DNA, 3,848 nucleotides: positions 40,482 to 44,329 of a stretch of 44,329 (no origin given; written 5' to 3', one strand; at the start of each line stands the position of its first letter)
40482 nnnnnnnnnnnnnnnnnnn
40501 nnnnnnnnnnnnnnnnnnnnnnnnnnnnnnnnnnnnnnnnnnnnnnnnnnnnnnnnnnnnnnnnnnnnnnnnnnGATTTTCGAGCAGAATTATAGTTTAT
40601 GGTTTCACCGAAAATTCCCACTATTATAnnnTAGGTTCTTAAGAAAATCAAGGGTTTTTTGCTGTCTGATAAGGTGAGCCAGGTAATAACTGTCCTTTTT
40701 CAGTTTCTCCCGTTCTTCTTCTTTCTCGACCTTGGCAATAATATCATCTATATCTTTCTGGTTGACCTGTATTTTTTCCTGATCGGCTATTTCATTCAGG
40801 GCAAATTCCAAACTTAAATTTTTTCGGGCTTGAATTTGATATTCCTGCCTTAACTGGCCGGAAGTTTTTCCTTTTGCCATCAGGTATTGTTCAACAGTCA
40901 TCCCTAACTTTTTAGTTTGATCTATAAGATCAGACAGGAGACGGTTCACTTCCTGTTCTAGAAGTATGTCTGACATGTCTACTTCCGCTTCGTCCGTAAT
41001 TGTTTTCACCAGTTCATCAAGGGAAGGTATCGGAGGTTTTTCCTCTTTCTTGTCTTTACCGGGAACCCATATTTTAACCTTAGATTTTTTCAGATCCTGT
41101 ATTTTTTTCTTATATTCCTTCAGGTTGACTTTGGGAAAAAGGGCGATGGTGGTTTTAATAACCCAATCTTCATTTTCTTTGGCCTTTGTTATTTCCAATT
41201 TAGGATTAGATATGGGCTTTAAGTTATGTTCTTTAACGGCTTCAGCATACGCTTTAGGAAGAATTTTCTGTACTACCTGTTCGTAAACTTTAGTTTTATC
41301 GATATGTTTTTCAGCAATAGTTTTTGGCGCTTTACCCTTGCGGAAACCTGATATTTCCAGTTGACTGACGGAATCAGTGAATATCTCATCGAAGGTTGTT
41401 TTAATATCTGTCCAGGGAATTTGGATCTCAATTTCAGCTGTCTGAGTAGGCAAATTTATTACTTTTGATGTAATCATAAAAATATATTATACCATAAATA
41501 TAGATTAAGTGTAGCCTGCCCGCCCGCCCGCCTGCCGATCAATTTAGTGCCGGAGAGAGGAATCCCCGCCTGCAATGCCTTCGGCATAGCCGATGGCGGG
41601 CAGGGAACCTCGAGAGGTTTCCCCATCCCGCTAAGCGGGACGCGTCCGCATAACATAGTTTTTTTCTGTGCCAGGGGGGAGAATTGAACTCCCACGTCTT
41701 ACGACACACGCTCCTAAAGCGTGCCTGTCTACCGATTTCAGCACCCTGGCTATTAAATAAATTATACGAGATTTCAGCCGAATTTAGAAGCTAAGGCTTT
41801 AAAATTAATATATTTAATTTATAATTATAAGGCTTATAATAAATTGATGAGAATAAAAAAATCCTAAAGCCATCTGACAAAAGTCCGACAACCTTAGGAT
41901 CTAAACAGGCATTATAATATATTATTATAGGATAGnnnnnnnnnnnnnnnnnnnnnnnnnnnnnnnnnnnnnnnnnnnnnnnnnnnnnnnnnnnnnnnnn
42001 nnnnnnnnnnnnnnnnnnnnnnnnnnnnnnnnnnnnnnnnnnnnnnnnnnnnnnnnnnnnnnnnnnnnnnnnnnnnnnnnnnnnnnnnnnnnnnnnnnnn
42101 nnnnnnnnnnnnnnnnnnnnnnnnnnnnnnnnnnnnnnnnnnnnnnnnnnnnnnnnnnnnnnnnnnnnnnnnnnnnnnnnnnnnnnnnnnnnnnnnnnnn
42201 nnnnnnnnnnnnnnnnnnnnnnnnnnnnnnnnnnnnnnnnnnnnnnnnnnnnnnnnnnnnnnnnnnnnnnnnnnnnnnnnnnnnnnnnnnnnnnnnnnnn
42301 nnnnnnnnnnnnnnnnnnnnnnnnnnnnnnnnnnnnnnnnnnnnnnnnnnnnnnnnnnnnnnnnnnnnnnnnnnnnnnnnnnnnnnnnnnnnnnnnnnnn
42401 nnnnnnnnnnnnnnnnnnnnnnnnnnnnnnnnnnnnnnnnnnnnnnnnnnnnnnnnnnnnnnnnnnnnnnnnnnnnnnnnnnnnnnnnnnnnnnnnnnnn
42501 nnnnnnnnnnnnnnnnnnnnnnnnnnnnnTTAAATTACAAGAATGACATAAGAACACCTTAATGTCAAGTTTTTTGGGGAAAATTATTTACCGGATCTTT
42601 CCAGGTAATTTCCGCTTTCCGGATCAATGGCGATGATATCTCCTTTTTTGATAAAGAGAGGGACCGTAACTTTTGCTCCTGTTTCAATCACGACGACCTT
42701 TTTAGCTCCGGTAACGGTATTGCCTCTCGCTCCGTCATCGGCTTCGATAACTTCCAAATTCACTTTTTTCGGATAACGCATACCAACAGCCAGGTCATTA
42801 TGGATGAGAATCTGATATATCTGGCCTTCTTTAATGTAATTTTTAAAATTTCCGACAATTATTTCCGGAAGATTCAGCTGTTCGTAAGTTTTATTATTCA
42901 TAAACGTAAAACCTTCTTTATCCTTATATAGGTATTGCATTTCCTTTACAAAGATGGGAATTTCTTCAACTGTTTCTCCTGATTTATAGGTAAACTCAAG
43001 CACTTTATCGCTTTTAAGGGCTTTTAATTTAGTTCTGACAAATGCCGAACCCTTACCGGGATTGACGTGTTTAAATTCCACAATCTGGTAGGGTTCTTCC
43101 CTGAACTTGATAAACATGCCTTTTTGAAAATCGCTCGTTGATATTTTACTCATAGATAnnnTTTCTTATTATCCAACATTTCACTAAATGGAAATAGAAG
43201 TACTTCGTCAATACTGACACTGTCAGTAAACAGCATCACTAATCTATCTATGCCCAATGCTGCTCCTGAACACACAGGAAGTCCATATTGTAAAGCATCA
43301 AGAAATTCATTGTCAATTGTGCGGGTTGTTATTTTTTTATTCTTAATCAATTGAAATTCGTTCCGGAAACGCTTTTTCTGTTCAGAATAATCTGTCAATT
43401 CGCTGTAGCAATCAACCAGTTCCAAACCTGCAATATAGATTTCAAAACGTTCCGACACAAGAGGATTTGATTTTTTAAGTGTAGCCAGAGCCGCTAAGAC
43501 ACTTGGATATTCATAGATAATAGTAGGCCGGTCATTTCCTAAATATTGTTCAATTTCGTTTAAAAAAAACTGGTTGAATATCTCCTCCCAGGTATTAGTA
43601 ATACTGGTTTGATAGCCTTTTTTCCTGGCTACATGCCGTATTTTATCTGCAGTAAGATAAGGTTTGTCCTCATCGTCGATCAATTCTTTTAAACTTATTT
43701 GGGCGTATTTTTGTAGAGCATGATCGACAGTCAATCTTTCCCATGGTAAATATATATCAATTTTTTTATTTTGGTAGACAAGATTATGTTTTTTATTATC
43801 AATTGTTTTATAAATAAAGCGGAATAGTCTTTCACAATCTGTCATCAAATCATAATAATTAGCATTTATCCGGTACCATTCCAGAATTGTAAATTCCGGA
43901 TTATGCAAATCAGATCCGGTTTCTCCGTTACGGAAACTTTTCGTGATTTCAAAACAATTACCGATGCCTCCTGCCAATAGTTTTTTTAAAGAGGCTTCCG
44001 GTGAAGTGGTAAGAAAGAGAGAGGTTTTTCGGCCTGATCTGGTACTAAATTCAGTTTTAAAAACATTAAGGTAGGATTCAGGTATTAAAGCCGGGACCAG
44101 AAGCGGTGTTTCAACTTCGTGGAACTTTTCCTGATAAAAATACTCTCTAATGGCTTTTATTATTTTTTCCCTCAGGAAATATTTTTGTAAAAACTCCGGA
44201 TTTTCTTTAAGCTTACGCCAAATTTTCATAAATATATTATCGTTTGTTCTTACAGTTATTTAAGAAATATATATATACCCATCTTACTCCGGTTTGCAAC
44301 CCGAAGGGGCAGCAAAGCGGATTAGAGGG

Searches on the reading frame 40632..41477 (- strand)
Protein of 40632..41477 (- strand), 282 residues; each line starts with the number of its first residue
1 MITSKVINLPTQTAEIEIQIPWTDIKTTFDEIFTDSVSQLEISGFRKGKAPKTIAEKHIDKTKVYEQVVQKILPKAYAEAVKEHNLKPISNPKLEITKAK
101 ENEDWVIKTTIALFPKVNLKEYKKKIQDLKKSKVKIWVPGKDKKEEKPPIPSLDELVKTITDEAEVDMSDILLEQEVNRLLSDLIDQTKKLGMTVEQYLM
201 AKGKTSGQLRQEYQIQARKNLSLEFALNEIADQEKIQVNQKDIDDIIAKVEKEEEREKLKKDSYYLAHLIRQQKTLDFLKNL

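Call 28: search_protein_families(library=pfam, proteins=[window:40632-41477:-], max_evalue=0.001)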
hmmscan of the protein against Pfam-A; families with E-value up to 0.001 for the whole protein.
window:40632-41477:- (282 aa): 2 families
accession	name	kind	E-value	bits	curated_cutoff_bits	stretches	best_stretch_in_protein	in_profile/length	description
PF05697.18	Trigger_N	-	1.7e-28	100.2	22.2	1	5-135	4-131/144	Bacterial trigger factor protein (TF)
PF05698.19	Trigger_C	-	5.6e-16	59.4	22.7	1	154-279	27-160/162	Bacterial trigger factor protein (TF) C-terminus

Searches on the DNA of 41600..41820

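Call 97: search_rna_families(source=window, start=41600, end=41820, threshold=evalue, max_evalue=1)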
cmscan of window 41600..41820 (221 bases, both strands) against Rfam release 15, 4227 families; matches with E-value up to 1: 1.
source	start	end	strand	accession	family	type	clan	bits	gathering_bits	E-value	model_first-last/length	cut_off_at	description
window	41669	41750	-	RF00005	tRNA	Gene; tRNA;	CL00001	52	29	9.8e-11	1-71/71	no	tRNA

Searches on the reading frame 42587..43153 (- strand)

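Call 84: search_protein_families(library=pfam, proteins=[window:42587-43153:-], max_evalue=0.001)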
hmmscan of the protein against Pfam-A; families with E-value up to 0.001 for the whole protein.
window:42587-43153:- (189 aa): 3 families
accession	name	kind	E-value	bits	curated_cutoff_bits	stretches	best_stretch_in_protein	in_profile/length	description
PF08207.18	EFP_N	-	7.3e-22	77.6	23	1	5-62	1-58/58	Elongation factor P (EF-P) KOW-like domain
PF09285.17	Elong-fact-P_C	-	3.9e-20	71.7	25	1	131-186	1-56/56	Elongation factor P, C-terminal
PF01132.26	EFP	-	4e-19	68.8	27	1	70-121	1-52/54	Elongation factor P (EF-P) OB domain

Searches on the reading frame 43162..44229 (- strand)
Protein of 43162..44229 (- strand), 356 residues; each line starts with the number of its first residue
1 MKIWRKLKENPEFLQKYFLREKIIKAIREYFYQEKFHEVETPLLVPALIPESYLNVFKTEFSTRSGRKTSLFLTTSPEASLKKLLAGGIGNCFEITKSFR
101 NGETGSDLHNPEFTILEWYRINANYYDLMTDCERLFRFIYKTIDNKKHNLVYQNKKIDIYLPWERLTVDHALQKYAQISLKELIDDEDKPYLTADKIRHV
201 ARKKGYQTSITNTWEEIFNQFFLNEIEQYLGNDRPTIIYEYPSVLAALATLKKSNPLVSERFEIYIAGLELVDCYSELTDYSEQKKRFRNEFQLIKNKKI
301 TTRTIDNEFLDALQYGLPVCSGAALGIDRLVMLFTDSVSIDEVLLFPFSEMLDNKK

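Call 28: search_protein_families(library=pfam, proteins=[window:43162-44229:-], max_evalue=0.001)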
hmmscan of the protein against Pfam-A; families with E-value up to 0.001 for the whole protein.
window:43162-44229:- (356 aa): 1 family
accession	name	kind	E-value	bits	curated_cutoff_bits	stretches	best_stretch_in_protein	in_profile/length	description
PF00152.25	tRNA-synt_2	-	1.6e-54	185.6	25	1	9-348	14-306/308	tRNA synthetases class II (D, K and N)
